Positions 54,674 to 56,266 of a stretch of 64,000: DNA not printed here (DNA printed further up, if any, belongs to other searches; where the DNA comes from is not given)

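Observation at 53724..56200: AT-rich 2.5-kb island carrying a dCTP-deaminase-family gene and a GNAT-ASCH fusion: a candidate cytosine-N4-directed nucleotide modification or depletion module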

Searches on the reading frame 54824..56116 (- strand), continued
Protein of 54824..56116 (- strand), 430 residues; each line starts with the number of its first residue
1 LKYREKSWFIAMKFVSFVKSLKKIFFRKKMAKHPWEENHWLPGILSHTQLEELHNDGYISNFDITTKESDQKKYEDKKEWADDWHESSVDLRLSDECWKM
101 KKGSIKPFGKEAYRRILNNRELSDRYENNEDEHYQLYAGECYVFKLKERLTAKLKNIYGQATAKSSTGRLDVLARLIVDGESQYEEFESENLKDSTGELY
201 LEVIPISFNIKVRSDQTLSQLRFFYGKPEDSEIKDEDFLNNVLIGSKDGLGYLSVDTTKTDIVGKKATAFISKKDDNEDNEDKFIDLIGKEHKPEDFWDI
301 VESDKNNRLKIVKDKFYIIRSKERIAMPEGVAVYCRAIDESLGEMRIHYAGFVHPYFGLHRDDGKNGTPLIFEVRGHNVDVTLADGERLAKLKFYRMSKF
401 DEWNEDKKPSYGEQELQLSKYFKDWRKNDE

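Call 36: find_encoding_contigs(protein=P0073, flank=6000, max_places=3)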
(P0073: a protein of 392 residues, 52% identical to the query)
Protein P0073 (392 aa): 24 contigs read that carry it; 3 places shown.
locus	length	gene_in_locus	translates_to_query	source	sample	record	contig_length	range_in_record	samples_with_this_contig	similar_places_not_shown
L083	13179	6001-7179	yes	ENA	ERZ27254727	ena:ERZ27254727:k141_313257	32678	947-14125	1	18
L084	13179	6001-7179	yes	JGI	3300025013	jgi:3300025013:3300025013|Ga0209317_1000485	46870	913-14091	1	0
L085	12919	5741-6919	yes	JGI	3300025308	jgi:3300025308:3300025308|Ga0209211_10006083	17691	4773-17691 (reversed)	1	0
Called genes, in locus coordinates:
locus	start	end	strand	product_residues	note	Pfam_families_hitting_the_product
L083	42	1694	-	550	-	PF00364:Biotin_lipoyl, PF01597:GCV_H (faint), PF25917:BSH_RND (faint), PF25919:BSH_CusB (faint), PF25973:BSH_CzcB (faint), PF00364:Biotin_lipoyl, PF02817:E3_binding, PF00198:2-oxoacid_dh, +3 more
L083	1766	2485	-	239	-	PF17131:TP_0789-like (weak)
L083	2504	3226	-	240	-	-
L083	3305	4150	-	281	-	PF02511:Thy1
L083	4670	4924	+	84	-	PF10387:DUF2442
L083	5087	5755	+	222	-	PF18917:LiaI-LiaF-like_TM1, PF22570:LiaF-TM, PF18917:LiaI-LiaF-like_TM1, PF09922:LiaF-like_C (weak)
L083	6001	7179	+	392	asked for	PF06559:DCD_N, PF22769:DCD, PF22569:DCD_C, PF22769:DCD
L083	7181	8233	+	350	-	-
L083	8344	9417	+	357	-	PF00579:tRNA-synt_1b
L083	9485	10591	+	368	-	-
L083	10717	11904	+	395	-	PF01637:ATPase_2 (weak), PF13173:AAA_14, PF13635:DUF4143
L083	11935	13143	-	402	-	PF01699:Na_Ca_ex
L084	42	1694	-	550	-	PF00364:Biotin_lipoyl, PF01597:GCV_H (faint), PF25917:BSH_RND (faint), PF25919:BSH_CusB (faint), PF25973:BSH_CzcB (faint), PF00364:Biotin_lipoyl, PF02817:E3_binding, PF00198:2-oxoacid_dh, +3 more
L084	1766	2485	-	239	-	PF17131:TP_0789-like (weak)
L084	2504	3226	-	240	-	-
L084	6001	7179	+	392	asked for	PF06559:DCD_N, PF22769:DCD, PF22569:DCD_C, PF22769:DCD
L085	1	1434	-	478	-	?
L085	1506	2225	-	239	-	PF17131:TP_0789-like (weak)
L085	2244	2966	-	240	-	-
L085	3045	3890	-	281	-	PF02511:Thy1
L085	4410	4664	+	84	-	PF10387:DUF2442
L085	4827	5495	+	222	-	PF18917:LiaI-LiaF-like_TM1, PF22570:LiaF-TM, PF18917:LiaI-LiaF-like_TM1, PF09922:LiaF-like_C (weak)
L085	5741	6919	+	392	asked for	PF06559:DCD_N, PF22769:DCD, PF22569:DCD_C, PF22769:DCD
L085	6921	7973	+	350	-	-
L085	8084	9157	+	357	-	PF00579:tRNA-synt_1b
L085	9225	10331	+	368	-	-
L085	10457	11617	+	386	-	PF01637:ATPase_2 (faint), PF13173:AAA_14, PF13635:DUF4143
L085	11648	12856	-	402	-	PF01699:Na_Ca_ex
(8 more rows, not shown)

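Call 43: predict_structure(alignment_id=A4)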
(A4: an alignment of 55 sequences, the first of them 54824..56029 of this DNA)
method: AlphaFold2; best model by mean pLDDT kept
length: 401 residues; sequences in the alignment: 55
mean_pLDDT: 88.9   pTM: 0.89
mean pLDDT of the five models: 88.9, 88.1, 87.5, 87.1, 87.0
residues with pLDDT >= 90: 304; 70-90: 51; 50-70: 35; < 50: 11
segments of 3 or more residues with pLDDT < 50: 38-43
pLDDT, mean of each block of 10 residues (from residue 1): 91 95 94 70 51 65 97 92 92 96 94 98 94 90 94 93 92 96 95 96 96 93 95 95 78 85 94 97 94 95 86 56 84 93 90 93 95 80 88 85 36
secondary structure, 60 per line:
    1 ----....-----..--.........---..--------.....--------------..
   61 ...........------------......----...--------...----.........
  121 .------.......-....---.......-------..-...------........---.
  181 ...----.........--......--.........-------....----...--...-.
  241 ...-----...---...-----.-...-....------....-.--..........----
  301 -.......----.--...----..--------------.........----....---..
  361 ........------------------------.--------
elements in order: H5-8 H18-26 H40-44 E59-71 H84-89 E94-96 E105-107 E112-121 E128-134 H136-139 E143-149 E169-176 E180-183 E188-196 H199-202 H207-213 E223-226 E231-233 E236-238 E240-243 E255-257 E269-272 E279-282 E287-296 E302-308 E316-318 E339-347 E352-355 E359-368

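Call 93: find_related_loci(query=A4, collection=viral_contigs, flank=8000)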
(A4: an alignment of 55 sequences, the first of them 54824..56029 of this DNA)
Query A4 (401 aa) in viral_contigs; peptide patterns used: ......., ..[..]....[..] (x = any residue, [..] = any of these).
29 stretches matched a pattern; 1 encode a relative of the query (tblastn E <= 1e-3); 1 distinct loci.
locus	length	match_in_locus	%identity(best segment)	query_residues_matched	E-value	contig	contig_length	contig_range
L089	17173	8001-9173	40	11-397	2e-90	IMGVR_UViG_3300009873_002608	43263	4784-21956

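Call 94: find_related_loci(query=A4, collection=metagenome_contigs, flank=4000)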
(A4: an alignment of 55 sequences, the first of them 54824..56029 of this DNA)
Query A4 (401 aa) in metagenome_contigs; peptide patterns used: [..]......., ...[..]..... (x = any residue, [..] = any of these).
600 stretches matched a pattern (row limit reached: there are more); 427 encode a relative of the query (tblastn E <= 1e-3); the best 80 are kept; 80 distinct loci.
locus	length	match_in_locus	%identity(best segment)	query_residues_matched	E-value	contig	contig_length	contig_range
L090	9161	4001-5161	52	5-399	1e-127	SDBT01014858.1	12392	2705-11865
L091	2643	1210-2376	50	5-398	4e-128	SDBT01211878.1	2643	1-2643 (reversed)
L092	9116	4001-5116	52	6-398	2e-121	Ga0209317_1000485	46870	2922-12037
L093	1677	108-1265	52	5-399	1e-129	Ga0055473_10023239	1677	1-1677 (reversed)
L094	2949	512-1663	50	1-398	3e-124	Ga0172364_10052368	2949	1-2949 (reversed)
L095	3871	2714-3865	50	1-398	8e-122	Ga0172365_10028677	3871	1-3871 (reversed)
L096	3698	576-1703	50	5-396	9e-119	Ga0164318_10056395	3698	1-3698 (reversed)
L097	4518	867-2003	49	5-396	2e-116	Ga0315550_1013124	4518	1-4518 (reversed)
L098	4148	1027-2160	47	2-396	1e-115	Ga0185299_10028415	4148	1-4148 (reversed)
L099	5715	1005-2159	47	1-401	6e-113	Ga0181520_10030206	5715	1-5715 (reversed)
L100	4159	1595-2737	47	1-396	3e-113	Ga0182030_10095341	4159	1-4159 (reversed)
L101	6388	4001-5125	46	1-399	5e-112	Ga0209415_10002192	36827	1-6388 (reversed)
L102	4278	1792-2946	47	5-396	3e-112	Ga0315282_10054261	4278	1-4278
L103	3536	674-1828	47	5-396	2e-113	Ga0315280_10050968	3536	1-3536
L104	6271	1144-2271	48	11-401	3e-111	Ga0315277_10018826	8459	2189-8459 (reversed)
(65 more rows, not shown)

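Call 97: search_protein_families(library=pfam, proteins=[L089:927-4667:+, L089:4695-5312:-, L089:5361-6194:+, L089:6215-7063:-, L089:10415-12253:+, L089:12636-14303:+, L089:14548-15417:+, L089:15537-16820:+, L089:372-914:+], max_evalue=0.0001)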
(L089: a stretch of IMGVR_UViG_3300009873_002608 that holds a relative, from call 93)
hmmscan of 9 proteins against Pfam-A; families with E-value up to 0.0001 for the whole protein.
L089:927-4667:+ (1246 aa): 7 families
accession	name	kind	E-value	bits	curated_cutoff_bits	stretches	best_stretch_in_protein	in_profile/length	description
PF05569.17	Peptidase_M56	-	3.9e-41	141.6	31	1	20-329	8-280/296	BlaR1 peptidase M56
PF13620.12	CarboxypepD_reg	-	1.1e-30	106.2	32.3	1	522-598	2-81/82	Carboxypeptidase regulatory-like domain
PF13715.12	CarbopepD_reg_2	-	5.2e-08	33.3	32.2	1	523-601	2-79/88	CarboxypepD_reg-like domain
PF02369.22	Big_1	-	2.8e-07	31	34.9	0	1113-1136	18-41/93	Bacterial Ig-like domain (group 1)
PF10670.15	DUF4198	-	3.6e-05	24.4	34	0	514-577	141-208/209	Domain of unknown function (DUF4198)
PF05688.17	BIg21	-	5.6e-05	24.1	27.4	0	797-863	5-75/109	Bacterial Immunoglobulin-like 21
PF00775.27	Dioxygenase_C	-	9.1e-05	22.4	27.3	0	405-426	31-52/182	Dioxygenase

L089:4695-5312:- (205 aa): 0 families

L089:5361-6194:+ (277 aa): 1 family
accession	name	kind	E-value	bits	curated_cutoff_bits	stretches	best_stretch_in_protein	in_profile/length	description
PF03575.23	Peptidase_S51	-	5.3e-43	147.5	23.9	1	42-243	1-204/206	Peptidase family S51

L089:6215-7063:- (282 aa): 0 families

L089:10415-12253:+ (612 aa): 3 families
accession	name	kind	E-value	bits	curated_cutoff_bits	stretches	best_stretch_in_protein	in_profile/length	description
PF05876.18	GpA_ATPase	-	7.4e-39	134.3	25.6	1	34-276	1-241/247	Phage terminase large subunit gpA, ATPase domain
PF20454.4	GpA_nuclease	-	1.9e-26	93.4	22.5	1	296-585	2-289/294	Terminase large subunit gpA, endonuclease domain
PF24441.1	DUF7560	-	4.8e-05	23.4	27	0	255-282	2-29/44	Family of unknown function (DUF7560)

L089:12636-14303:+ (555 aa): 1 family
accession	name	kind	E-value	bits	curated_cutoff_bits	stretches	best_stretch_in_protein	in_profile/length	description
PF05136.18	Phage_portal_2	-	3e-38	132.3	32.9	1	104-414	22-353/354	Phage portal protein, lambda family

L089:14548-15417:+ (289 aa): 0 families

L089:15537-16820:+ (427 aa): 2 families
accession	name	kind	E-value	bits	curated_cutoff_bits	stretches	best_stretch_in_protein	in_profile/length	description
PF01343.23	Peptidase_S49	-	2.7e-27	96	24.9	1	121-264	3-149/154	Peptidase family S49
PF25145.1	NfeD1b_N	-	8.3e-09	35.7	40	1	86-163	23-98/189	NfeD1b, N-terminal domain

L089:372-914:+ (180 aa): 1 family
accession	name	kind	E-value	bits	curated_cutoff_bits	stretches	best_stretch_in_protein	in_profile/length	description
PF03965.22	Penicillinase_R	-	2.3e-30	105.7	22.6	1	57-171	1-115/115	Penicillinase repressor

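Call 101: search_protein_families(library=phrogs, proteins=[window:54824-56029:-], max_evalue=0.001)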
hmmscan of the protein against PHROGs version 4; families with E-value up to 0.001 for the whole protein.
window:54824-56029:- (401 aa): 1 family
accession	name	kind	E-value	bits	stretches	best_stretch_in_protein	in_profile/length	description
phrog_1663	-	DNA, RNA and nucleotide metabolism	9.1e-08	32.5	1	9-144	45-150/303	dCTP deaminase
